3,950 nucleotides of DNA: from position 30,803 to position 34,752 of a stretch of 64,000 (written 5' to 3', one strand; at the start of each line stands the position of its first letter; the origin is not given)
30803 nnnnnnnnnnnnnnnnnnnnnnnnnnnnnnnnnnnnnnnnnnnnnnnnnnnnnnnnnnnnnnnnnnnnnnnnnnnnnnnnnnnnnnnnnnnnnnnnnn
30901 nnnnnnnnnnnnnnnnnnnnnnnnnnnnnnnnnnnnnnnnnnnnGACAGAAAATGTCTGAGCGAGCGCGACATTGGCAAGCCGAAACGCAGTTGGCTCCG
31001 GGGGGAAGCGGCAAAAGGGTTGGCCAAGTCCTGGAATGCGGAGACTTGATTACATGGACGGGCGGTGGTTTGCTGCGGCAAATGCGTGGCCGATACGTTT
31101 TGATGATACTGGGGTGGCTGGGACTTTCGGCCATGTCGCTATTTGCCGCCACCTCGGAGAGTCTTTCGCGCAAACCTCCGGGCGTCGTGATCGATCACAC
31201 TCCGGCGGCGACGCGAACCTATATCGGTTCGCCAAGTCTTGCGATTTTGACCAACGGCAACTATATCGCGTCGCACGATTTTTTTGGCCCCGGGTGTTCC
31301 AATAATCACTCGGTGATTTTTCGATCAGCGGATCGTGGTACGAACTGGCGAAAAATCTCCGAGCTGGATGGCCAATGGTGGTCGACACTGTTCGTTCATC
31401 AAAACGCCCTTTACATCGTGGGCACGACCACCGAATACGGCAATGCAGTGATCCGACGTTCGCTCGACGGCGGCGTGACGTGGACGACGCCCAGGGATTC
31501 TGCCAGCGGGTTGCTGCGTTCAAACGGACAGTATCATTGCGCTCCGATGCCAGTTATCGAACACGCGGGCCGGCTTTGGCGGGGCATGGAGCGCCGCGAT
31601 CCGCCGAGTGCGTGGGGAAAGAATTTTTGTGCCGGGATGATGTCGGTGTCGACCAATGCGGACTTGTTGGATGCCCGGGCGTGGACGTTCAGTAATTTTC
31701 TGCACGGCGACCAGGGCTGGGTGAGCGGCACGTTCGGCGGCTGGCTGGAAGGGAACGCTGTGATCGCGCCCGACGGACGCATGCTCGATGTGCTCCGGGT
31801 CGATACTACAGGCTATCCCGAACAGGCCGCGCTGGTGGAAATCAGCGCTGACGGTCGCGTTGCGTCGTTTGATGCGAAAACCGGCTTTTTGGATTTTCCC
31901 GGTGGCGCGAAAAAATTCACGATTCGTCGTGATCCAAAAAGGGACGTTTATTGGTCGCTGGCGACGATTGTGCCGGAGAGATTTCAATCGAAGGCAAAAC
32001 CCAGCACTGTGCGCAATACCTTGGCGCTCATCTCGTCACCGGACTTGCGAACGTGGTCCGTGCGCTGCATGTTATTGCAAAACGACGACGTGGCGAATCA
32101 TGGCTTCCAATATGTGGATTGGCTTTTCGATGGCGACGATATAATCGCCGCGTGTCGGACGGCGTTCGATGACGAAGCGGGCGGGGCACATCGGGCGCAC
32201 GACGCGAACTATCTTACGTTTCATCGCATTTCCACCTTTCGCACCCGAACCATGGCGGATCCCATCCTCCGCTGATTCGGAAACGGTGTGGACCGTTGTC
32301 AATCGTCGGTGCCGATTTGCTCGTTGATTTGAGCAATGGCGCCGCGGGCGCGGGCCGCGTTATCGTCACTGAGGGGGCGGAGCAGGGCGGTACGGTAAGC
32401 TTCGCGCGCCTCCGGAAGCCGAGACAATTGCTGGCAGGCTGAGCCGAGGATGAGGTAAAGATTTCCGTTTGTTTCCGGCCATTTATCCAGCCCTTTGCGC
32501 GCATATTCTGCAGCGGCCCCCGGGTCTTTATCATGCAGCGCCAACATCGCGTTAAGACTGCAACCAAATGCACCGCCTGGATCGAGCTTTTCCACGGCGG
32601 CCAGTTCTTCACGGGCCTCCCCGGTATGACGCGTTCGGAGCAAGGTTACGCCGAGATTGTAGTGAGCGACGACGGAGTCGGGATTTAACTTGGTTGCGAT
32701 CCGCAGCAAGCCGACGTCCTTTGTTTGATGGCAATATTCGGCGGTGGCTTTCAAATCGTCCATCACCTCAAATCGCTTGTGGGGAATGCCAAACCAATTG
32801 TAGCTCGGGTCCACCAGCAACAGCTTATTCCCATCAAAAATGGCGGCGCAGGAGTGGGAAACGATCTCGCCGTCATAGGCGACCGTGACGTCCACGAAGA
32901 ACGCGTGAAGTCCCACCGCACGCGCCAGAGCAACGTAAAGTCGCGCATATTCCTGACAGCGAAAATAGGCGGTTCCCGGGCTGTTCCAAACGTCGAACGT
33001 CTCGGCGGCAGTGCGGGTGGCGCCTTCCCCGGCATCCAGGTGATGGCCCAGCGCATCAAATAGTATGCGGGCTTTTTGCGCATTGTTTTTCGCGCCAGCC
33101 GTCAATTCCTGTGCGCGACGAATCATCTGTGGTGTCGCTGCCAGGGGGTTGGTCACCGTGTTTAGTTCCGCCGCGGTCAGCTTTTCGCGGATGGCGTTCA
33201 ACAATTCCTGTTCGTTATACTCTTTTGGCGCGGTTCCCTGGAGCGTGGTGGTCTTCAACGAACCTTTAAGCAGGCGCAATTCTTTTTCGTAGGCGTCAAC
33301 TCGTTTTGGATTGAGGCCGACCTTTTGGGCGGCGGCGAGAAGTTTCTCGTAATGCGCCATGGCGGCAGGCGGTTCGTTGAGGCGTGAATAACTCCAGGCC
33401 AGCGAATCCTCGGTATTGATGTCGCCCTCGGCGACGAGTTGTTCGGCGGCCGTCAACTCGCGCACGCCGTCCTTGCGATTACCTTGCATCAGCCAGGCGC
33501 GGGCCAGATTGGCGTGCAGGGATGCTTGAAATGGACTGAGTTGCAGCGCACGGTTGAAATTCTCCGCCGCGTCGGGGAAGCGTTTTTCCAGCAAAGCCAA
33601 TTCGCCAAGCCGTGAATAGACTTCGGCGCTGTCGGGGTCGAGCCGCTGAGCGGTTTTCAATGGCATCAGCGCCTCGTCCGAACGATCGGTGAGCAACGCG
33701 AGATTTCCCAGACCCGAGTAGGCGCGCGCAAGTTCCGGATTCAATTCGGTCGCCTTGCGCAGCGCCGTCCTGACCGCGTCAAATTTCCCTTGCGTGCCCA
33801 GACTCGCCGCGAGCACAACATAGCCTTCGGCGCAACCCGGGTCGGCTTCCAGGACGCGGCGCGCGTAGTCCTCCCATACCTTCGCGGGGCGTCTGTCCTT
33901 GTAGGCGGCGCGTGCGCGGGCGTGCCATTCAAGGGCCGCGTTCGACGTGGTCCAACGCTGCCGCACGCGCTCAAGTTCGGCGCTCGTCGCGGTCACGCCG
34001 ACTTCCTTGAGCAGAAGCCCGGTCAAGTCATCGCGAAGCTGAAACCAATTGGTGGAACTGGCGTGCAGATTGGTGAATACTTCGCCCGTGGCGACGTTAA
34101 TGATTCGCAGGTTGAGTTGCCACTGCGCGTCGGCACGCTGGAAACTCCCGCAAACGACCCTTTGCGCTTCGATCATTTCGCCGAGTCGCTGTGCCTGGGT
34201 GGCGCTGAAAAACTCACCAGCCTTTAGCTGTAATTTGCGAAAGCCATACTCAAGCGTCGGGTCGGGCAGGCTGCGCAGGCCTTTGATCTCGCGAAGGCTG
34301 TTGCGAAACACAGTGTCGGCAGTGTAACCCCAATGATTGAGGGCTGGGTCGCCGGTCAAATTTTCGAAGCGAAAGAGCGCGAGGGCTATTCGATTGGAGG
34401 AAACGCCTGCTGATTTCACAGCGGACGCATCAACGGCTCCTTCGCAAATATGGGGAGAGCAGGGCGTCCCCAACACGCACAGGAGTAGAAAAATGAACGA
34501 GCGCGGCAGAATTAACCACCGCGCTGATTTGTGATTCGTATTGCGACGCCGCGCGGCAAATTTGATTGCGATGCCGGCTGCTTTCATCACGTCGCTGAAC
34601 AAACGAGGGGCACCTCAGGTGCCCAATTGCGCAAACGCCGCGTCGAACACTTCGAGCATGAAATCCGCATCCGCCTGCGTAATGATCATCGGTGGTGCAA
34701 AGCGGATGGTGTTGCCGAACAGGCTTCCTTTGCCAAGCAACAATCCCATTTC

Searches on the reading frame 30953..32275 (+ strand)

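Call 43: search_protein_families(library=pfam, proteins=[window:30953-32275:+])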
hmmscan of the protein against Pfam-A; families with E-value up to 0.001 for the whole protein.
window:30953-32275:+ (440 aa): 1 family
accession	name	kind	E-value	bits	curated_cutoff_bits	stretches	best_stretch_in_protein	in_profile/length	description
PF02012.26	BNR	-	0.00089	19.3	27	0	169-178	2-11/12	BNR/Asp-box repeat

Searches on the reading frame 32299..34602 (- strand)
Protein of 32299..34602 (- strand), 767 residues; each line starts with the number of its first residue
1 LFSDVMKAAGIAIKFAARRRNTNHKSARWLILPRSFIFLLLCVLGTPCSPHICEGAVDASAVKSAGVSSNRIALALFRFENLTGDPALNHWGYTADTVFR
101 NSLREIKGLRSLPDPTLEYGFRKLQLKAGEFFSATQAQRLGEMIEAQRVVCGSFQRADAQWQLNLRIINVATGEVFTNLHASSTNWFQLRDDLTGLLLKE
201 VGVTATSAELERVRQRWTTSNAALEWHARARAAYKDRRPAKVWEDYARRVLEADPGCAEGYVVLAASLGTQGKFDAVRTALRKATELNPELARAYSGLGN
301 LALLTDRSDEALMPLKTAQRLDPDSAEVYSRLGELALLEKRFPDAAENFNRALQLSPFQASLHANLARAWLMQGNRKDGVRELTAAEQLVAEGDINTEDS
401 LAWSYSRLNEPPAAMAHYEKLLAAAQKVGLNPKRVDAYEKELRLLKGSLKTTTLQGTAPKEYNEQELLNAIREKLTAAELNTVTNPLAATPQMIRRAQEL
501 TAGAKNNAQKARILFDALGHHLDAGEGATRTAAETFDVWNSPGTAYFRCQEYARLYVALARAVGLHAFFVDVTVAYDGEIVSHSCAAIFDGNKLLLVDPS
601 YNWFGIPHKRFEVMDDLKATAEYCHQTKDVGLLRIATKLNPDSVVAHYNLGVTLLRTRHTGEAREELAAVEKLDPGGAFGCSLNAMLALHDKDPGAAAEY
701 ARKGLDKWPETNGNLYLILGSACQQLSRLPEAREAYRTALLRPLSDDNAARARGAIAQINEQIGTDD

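Call 43: search_protein_families(library=pfam, proteins=[window:32299-34602:-])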
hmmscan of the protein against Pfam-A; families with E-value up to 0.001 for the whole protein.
window:32299-34602:- (767 aa): 14 families
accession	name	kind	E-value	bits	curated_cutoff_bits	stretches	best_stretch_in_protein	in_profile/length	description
PF13414.12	TPR_11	-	1.1e-21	76.6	26.8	1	271-301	7-37/42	TPR repeat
PF07719.23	TPR_2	-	6.6e-21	73.1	27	1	326-357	1-32/34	Tetratricopeptide repeat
PF00515.34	TPR_1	-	8.2e-20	70.2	27.8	1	326-357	1-32/34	Tetratricopeptide repeat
PF13431.12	TPR_17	-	1.5e-16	59.7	24.4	0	636-665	5-34/34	Tetratricopeptide repeat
PF14559.12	TPR_19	-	1.1e-15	58.1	25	1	271-330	4-63/68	Tetratricopeptide repeat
PF13432.12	TPR_16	-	3.1e-15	56.7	32.7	2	265-326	4-65/65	Tetratricopeptide repeat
PF13181.12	TPR_8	-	1.2e-14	53.6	25.7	0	258-290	1-33/34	Tetratricopeptide repeat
PF13424.12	TPR_12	-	2.4e-12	47.3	30.1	0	325-374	2-52/77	Tetratricopeptide repeat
PF13428.12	TPR_14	-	1.7e-09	37.8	23.5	0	259-300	2-43/44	Tetratricopeptide repeat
PF23914.1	TPR_CcmH_CycH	-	1.1e-06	29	42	1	316-423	40-149/158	Cytochrome c-type biogenesis protein H TPR domain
PF01841.26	Transglut_core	-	1.4e-06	29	23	1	496-575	3-80/108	Transglutaminase-like superfamily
PF10516.15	SHNi-TPR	-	3e-06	27.1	21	1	326-355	1-30/38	SHNi-TPR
PF25063.1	ARM_TT21_C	-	9.6e-05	22.8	35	0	253-355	91-193/209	Tetratricopeptide repeat protein 21 C-terminal ARM domain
PF17680.6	FlgO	-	0.0002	21.6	22.6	1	127-176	69-118/130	FlgO protein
